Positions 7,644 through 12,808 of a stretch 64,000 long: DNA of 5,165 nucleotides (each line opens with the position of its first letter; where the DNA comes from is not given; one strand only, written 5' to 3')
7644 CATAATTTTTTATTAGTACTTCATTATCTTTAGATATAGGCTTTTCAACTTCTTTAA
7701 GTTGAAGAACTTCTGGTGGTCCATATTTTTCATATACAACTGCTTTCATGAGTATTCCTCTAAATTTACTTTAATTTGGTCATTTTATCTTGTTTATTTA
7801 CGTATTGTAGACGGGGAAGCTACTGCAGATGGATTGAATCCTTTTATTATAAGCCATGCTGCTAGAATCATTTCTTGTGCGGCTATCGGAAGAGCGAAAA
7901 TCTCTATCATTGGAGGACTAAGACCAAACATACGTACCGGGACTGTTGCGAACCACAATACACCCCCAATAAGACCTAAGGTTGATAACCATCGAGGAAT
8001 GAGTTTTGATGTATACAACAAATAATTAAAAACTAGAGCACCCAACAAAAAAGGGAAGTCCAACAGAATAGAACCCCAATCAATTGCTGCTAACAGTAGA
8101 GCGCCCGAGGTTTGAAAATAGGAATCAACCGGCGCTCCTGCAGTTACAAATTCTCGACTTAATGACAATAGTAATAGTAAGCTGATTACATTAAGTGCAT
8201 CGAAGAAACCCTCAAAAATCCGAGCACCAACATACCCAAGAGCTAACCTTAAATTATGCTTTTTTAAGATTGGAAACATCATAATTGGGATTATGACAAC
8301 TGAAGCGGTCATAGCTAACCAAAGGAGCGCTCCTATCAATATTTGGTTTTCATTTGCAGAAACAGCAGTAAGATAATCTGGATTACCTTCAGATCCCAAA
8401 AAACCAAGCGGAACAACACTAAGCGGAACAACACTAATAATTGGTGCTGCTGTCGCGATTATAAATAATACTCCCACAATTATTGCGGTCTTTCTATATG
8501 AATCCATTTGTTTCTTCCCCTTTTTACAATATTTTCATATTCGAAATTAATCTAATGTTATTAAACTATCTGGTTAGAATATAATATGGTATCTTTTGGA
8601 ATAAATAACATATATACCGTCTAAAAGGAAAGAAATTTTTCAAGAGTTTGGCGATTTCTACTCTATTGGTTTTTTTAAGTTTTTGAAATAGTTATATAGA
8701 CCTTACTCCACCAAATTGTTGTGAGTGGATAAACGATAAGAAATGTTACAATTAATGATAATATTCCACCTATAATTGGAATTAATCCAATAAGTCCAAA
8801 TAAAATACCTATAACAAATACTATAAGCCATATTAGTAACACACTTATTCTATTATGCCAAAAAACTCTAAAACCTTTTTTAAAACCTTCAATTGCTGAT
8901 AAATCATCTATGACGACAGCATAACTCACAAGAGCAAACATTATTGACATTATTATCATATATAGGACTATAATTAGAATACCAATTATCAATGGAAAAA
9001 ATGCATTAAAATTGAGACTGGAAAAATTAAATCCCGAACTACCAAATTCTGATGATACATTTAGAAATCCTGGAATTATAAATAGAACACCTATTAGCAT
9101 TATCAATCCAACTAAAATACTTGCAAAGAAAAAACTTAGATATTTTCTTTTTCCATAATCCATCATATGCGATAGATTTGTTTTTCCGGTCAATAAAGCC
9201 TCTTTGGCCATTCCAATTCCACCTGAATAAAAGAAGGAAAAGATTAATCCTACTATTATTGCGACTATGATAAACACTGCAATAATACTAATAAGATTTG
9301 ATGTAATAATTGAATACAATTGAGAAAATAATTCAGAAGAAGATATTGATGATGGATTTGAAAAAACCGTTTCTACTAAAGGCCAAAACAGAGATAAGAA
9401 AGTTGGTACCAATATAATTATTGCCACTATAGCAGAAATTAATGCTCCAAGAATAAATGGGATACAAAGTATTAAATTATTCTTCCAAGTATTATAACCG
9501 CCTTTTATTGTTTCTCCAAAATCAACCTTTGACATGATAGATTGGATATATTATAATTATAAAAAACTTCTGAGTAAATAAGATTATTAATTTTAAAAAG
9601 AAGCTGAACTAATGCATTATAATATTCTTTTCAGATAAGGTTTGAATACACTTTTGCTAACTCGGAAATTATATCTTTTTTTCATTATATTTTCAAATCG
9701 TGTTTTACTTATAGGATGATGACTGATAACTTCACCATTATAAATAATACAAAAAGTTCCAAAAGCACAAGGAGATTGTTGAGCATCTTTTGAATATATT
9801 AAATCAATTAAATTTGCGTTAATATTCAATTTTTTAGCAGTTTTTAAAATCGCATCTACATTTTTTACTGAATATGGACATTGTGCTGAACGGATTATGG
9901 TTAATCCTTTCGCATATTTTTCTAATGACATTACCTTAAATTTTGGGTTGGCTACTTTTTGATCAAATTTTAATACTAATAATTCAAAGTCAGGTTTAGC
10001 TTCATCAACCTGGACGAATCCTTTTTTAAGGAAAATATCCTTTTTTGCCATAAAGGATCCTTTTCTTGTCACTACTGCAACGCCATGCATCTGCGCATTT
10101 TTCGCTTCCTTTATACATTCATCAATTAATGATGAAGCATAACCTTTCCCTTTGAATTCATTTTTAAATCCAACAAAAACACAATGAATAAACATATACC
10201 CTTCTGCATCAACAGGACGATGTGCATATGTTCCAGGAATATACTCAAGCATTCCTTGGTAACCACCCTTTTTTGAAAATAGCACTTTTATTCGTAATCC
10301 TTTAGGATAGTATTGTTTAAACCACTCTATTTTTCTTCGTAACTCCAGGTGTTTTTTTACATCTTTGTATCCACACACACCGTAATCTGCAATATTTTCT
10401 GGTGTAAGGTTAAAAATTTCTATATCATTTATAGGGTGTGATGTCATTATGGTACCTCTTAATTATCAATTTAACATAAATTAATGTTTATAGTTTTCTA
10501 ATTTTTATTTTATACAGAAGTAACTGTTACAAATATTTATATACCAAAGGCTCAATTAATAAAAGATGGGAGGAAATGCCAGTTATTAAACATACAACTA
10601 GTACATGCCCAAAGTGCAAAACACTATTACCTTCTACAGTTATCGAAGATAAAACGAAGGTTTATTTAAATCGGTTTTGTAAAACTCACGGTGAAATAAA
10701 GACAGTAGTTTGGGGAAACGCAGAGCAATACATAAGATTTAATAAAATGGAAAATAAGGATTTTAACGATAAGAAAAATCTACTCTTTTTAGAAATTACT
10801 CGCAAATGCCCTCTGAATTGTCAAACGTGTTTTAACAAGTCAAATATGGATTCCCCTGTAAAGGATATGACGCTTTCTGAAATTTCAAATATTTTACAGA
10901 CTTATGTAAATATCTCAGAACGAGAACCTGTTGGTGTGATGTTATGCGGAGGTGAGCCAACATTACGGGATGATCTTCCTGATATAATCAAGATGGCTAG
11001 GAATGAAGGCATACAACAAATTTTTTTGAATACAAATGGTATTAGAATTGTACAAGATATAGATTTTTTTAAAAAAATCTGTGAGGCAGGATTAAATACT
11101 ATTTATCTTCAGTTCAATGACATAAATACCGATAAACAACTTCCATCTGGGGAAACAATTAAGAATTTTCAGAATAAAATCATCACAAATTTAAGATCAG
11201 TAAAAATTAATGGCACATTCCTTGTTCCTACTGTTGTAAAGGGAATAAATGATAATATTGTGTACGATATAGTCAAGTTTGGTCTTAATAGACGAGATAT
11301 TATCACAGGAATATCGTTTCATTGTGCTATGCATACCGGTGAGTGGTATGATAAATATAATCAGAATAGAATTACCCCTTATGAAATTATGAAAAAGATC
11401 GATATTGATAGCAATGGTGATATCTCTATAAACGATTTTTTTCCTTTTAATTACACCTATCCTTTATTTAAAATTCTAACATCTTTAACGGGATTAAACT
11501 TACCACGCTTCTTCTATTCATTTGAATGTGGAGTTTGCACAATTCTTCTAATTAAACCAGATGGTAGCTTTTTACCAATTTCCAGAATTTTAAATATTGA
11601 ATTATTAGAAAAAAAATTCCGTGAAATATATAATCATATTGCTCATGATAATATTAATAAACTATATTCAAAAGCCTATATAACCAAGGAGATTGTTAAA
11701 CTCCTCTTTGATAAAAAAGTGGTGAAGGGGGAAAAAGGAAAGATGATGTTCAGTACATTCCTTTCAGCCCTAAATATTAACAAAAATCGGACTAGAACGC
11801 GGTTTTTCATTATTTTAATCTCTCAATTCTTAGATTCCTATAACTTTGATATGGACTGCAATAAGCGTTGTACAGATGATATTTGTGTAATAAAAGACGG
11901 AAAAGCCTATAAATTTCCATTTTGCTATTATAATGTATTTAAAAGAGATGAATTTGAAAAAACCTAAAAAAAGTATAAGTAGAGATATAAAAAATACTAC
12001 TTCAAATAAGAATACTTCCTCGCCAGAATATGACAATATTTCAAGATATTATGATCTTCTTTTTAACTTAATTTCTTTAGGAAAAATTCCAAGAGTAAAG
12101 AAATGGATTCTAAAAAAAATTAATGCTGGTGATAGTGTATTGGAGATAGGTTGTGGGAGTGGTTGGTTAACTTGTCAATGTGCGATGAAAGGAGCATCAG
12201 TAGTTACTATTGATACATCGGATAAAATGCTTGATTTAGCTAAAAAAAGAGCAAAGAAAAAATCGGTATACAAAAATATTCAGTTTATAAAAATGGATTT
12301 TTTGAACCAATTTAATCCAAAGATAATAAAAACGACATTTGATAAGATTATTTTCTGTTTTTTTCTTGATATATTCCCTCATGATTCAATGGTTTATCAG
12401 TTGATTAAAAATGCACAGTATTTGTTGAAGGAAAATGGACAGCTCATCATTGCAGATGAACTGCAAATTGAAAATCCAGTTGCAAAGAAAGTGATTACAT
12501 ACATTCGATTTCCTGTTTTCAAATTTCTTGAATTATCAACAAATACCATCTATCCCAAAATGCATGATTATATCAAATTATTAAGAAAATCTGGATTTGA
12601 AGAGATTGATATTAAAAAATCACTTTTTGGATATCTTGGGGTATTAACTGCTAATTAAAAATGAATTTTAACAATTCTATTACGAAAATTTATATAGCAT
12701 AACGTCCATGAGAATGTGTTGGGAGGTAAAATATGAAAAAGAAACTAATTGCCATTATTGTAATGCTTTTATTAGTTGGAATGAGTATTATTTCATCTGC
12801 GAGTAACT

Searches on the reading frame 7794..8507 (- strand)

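Call 93: search_protein_families(library=pfam, proteins=[window:7794-8507:-], max_evalue=0.00001)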
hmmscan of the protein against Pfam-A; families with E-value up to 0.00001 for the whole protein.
window:7794-8507:- (237 aa): 1 family
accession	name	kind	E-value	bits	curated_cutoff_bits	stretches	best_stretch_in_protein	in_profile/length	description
PF14329.11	DUF4386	-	2.2e-35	122.9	27.6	1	10-223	1-210/210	Domain of unknown function (DUF4386)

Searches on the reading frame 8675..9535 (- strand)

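Call 93: search_protein_families(library=pfam, proteins=[window:8675-9535:-], max_evalue=0.00001)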
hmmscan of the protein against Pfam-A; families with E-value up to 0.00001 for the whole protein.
window:8675-9535:- (286 aa): 1 family
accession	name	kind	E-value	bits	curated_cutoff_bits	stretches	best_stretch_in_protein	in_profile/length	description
PF25231.1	DUF7847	-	3.1e-17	63.1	28.7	1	73-251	29-201/252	Domain of unknown function (DUF7847)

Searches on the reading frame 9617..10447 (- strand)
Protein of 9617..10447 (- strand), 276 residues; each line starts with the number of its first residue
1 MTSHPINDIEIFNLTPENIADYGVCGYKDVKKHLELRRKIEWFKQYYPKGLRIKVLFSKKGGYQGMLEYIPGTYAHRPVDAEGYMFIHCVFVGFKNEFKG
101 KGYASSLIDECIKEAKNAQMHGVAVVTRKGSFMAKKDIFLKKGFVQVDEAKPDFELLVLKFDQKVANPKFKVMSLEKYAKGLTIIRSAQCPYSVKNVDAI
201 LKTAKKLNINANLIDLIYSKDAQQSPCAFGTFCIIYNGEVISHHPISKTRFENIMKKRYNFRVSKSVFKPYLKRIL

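Call 93: search_protein_families(library=pfam, proteins=[window:9617-10447:-], max_evalue=0.00001)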
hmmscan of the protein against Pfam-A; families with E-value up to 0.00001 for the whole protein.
window:9617-10447:- (276 aa): 1 family
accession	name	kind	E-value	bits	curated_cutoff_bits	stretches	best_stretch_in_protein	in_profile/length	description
PF14268.11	YoaP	-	2.7e-13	49.6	25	1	213-253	4-44/44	YoaP-like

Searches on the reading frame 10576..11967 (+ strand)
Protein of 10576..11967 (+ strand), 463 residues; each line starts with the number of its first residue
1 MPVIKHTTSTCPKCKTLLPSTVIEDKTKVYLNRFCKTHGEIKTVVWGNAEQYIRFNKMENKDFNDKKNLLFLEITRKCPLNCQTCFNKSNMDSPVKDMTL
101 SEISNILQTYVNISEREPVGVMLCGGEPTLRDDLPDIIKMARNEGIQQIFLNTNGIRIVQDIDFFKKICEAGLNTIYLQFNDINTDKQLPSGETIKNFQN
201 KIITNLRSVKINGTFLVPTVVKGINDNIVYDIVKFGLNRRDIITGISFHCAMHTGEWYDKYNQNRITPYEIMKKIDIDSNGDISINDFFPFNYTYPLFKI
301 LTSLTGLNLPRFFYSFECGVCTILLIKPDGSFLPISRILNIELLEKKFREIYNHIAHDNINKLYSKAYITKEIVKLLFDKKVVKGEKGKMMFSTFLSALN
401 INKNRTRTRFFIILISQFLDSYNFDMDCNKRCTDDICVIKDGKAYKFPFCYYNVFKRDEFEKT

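Call 73: search_protein_families(library=pfam, proteins=[window:10576-11967:+], max_evalue=0.00001)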
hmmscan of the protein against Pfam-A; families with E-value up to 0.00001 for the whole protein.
window:10576-11967:+ (463 aa): 3 families
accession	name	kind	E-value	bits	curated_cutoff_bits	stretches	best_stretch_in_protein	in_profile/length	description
PF04055.27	Radical_SAM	-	7.8e-19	68.9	29.5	1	73-235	2-165/166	Radical SAM superfamily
PF23545.1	Zn_ribbon_HMPTM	-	1.2e-14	54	27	1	3-46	1-44/45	HMPTM N-terminal zinc ribbon domain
PF13353.11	Fer4_12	-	1.9e-06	28.7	22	1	76-160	13-96/137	4Fe-4S single cluster domain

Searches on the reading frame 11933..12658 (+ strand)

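Call 93: search_protein_families(library=pfam, proteins=[window:11933-12658:+], max_evalue=0.00001)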
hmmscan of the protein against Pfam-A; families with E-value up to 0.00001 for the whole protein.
window:11933-12658:+ (241 aa): 12 families
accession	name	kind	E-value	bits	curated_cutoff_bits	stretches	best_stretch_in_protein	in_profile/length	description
PF13649.12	Methyltransf_25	-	4e-15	56.7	27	1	69-169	1-97/97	Methyltransferase domain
PF13847.12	Methyltransf_31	-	6e-15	55.6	27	1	64-176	2-112/145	Methyltransferase domain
PF01209.24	Ubie_methyltran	-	8.7e-14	51.9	20.1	1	33-233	13-224/233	ubiE/COQ5 methyltransferase family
PF08241.18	Methyltransf_11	-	1.7e-13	51.5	21.2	1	70-173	1-95/95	Methyltransferase domain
PF08242.18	Methyltransf_12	-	7.5e-12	46.3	30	1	70-171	1-98/98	Methyltransferase domain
PF05175.20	MTS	-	2.2e-09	37.6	23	1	61-175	25-140/170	Methyltransferase small domain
PF13489.12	Methyltransf_23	-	2.9e-09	37.3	27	1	59-222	16-159/164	Methyltransferase domain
PF02390.23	Methyltransf_4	-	9.6e-08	32.1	24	1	68-173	4-115/173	Putative methyltransferase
PF02353.26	CMAS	-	3.1e-07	30.4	27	1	62-180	59-171/273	Mycolic acid cyclopropane synthetase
PF01135.25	PCMT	-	1e-06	29.1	20.3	1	61-129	70-139/210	Protein-L-isoaspartate(D-aspartate) O-methyltransferase (PCMT)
PF06325.19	PrmA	-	4.9e-06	26.7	22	1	58-173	154-258/296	Ribosomal protein L11 methyltransferase (PrmA)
PF00398.26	RrnaAD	-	7e-06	25.8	24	0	59-132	22-94/263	Ribosomal RNA adenine dimethylase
